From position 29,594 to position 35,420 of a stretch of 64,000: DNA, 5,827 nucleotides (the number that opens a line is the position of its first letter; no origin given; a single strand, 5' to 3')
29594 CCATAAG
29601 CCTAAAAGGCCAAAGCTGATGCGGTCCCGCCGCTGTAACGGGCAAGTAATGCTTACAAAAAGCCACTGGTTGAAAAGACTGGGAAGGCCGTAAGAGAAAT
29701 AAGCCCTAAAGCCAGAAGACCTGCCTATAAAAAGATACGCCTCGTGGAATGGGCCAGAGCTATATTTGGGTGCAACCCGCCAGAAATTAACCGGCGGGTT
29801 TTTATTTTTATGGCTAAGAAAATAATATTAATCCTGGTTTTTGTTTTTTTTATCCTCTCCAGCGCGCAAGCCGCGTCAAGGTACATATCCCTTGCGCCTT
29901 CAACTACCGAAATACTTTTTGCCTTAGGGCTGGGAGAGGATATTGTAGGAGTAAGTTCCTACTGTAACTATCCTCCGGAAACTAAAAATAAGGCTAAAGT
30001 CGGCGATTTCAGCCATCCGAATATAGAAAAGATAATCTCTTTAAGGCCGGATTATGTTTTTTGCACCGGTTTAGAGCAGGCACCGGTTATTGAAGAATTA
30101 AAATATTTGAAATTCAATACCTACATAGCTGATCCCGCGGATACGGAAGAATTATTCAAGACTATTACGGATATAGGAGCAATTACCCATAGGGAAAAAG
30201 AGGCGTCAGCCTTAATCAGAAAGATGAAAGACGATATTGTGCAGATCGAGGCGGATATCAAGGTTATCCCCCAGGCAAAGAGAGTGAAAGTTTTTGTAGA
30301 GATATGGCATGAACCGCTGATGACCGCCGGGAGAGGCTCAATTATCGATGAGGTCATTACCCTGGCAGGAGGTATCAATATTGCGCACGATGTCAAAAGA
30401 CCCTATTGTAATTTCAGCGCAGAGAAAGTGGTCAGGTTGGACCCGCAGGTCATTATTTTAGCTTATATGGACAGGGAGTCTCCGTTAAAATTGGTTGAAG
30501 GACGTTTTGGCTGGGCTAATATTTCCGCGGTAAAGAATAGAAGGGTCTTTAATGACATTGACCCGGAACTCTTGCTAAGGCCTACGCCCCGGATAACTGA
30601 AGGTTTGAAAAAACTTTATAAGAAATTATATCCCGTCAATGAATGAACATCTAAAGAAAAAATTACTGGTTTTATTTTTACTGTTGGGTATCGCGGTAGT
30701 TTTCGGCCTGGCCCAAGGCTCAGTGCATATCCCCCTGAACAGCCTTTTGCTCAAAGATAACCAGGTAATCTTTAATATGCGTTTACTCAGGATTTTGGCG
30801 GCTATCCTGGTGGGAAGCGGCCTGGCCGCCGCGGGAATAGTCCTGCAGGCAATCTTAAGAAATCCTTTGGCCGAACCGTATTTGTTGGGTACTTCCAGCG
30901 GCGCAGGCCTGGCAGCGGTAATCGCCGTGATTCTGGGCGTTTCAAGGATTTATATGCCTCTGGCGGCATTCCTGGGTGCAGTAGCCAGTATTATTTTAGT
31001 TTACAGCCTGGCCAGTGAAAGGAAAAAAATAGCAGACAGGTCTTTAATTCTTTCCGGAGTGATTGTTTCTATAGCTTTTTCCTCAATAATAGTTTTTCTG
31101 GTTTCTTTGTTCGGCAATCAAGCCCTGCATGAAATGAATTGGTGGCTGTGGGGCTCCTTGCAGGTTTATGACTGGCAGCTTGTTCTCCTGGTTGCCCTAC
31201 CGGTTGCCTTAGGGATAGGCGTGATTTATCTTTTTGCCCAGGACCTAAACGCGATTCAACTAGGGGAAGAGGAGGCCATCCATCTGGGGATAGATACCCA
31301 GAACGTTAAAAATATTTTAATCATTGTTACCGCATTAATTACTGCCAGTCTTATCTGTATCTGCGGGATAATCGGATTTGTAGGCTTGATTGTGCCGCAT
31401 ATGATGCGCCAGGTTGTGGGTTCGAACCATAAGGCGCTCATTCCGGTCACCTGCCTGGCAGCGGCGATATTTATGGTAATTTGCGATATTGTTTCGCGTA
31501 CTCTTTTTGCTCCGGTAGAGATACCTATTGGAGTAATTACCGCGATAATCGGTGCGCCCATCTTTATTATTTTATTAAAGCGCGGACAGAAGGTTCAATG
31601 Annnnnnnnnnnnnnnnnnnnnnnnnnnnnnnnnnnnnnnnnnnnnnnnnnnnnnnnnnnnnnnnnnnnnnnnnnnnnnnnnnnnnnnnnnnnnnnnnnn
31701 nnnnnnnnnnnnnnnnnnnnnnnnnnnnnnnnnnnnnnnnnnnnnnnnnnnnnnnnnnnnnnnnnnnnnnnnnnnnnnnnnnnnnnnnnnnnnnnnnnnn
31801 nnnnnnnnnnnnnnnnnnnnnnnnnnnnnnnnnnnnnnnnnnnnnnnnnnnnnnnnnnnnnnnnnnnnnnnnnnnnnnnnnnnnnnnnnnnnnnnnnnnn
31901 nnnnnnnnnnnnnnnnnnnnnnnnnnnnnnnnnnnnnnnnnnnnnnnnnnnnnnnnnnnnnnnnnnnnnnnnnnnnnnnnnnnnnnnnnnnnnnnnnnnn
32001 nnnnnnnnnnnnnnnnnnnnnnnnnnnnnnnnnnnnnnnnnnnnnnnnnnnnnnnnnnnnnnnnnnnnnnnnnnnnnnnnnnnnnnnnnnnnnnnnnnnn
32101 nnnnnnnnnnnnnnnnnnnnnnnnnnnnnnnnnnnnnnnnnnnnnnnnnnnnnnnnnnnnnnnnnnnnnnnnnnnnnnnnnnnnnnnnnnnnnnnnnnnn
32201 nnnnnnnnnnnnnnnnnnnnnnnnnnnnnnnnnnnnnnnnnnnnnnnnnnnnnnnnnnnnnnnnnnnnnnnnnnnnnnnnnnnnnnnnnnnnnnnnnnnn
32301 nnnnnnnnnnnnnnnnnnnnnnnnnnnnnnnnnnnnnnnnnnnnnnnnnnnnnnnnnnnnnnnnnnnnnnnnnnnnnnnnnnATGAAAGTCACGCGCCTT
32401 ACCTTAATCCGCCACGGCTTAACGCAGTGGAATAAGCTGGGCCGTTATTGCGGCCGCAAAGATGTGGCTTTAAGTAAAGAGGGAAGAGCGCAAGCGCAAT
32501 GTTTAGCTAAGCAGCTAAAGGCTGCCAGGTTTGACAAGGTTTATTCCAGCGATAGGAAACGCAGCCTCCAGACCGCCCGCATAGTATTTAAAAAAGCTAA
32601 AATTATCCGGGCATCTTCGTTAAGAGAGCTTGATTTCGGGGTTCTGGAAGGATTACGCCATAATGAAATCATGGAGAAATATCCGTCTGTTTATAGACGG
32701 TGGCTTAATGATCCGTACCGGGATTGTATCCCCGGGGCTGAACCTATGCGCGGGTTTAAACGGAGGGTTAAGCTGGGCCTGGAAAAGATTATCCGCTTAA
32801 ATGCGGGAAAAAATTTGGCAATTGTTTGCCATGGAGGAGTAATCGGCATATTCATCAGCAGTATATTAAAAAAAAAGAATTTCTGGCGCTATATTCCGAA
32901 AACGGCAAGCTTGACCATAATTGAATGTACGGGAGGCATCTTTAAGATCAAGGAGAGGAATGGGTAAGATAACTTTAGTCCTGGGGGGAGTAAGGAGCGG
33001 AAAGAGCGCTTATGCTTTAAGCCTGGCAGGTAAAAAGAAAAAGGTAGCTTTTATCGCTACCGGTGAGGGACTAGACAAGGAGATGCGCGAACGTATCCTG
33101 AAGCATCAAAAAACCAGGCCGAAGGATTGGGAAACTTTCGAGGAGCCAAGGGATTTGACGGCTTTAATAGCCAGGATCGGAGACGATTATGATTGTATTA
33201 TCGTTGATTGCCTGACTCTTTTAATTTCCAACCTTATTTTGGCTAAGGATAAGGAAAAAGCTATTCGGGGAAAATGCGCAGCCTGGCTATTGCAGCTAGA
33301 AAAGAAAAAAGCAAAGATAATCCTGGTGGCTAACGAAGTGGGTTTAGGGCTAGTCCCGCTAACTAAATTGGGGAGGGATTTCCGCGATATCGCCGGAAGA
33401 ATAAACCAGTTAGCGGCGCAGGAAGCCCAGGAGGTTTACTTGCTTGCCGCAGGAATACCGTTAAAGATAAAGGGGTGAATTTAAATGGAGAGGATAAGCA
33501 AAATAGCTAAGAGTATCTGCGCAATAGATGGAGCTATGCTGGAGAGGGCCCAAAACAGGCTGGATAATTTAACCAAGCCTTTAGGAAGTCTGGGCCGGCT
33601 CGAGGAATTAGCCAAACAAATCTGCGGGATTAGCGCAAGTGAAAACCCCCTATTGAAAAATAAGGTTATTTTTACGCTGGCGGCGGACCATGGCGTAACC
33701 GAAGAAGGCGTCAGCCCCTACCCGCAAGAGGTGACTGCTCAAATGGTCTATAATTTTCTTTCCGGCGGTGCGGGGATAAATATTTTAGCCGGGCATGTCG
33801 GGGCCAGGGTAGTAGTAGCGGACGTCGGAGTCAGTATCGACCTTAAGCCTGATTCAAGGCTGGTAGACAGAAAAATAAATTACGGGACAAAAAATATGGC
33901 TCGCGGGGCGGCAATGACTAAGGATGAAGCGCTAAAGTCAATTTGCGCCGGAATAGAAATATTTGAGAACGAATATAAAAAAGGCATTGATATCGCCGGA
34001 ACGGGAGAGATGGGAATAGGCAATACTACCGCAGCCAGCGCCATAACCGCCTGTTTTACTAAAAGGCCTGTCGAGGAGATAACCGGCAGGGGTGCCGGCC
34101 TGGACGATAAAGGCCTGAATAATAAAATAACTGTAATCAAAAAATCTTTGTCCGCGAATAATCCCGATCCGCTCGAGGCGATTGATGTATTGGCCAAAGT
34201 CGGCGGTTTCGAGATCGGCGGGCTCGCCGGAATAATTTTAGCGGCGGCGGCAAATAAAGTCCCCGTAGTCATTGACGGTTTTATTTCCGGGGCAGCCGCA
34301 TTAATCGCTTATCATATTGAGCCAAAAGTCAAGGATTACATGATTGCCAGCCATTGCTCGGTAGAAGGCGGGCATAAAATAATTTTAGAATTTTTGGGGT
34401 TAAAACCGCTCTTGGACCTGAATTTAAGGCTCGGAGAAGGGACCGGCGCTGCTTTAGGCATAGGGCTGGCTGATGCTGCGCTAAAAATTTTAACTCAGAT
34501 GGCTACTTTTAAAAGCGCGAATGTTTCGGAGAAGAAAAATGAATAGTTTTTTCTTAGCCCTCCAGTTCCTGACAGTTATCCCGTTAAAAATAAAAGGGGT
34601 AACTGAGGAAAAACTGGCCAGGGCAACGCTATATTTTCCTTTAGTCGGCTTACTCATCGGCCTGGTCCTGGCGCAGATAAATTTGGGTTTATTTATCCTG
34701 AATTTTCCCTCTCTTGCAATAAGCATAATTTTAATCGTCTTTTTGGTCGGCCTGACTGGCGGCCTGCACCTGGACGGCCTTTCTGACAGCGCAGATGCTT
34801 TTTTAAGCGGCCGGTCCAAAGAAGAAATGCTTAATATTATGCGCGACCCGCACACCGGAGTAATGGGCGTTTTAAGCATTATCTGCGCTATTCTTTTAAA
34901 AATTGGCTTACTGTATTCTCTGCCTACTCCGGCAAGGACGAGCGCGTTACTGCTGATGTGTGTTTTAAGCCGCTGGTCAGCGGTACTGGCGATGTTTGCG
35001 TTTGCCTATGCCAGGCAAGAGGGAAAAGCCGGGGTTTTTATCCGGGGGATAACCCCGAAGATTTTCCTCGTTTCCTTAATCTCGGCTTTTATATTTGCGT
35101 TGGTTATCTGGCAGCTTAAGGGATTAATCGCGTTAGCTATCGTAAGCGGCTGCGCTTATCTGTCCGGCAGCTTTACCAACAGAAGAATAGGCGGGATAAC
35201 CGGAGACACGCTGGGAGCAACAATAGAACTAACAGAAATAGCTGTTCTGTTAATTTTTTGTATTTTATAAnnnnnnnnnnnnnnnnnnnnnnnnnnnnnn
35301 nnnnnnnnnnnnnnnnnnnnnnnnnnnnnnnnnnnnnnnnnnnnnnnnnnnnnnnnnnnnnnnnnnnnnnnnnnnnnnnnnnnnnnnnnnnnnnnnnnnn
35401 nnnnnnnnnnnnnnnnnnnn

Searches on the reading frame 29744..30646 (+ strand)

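Call 26: search_protein_families(library=pfam, proteins=[window:29744-30646:+], max_evalue=0.0001)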
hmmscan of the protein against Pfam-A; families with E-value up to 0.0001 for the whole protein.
window:29744-30646:+ (300 aa): 1 family
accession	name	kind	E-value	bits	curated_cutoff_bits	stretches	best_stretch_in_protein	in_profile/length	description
PF01497.23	Peripla_BP_2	-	3.8e-32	112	27.5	1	48-269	2-229/235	Periplasmic binding protein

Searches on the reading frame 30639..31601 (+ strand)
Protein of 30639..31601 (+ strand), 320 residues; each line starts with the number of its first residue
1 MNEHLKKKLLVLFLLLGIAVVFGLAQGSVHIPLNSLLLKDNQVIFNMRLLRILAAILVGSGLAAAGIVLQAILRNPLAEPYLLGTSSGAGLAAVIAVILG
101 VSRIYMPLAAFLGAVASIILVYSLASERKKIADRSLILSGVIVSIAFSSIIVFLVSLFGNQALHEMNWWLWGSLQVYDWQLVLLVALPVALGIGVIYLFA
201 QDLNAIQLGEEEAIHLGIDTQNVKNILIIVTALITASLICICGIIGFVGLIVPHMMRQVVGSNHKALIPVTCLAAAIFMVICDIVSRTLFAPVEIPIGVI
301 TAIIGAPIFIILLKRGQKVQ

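Call 26: search_protein_families(library=pfam, proteins=[window:30639-31601:+], max_evalue=0.0001)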
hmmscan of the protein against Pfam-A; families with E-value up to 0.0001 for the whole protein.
window:30639-31601:+ (320 aa): 1 family
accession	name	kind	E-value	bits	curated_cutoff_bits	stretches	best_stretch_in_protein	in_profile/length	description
PF01032.23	FecCD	-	4.3e-88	295.8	26.5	1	16-315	2-311/311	FecCD transport family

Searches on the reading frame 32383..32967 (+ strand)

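Call 26: search_protein_families(library=pfam, proteins=[window:32383-32967:+], max_evalue=0.0001)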
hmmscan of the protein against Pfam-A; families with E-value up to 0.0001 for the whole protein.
window:32383-32967:+ (194 aa): 1 family
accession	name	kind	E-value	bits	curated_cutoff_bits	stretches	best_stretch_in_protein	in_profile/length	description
PF00300.27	His_Phos_1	-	1.9e-52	178.2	21.7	1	6-193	1-192/194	Histidine phosphatase superfamily (branch 1)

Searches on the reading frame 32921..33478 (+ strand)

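Call 27: search_protein_families(library=pfam, proteins=[window:32921-33478:+], max_evalue=0.0001)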
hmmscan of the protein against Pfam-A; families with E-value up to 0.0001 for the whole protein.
window:32921-33478:+ (185 aa): 1 family
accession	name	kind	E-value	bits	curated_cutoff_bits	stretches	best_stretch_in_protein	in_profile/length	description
PF02283.22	CobU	-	6e-58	195.5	27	1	18-183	1-168/168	Cobinamide kinase / cobinamide phosphate guanyltransferase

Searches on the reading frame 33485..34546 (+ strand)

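Call 27: search_protein_families(library=pfam, proteins=[window:33485-34546:+], max_evalue=0.0001)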
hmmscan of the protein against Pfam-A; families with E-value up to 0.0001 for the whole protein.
window:33485-34546:+ (353 aa): 1 family
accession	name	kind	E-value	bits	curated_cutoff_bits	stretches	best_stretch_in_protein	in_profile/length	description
PF02277.22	DBI_PRT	-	1.1e-135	452.6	22.6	1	13-347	3-329/329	Phosphoribosyltransferase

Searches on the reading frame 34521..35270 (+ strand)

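Call 27: search_protein_families(library=pfam, proteins=[window:34521-35270:+], max_evalue=0.0001)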
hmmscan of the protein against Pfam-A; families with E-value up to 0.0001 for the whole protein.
window:34521-35270:+ (249 aa): 1 family
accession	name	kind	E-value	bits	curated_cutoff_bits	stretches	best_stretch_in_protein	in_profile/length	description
PF02654.20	CobS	-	1.6e-54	185.6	23.2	1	13-244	1-207/207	Cobalamin-5-phosphate synthase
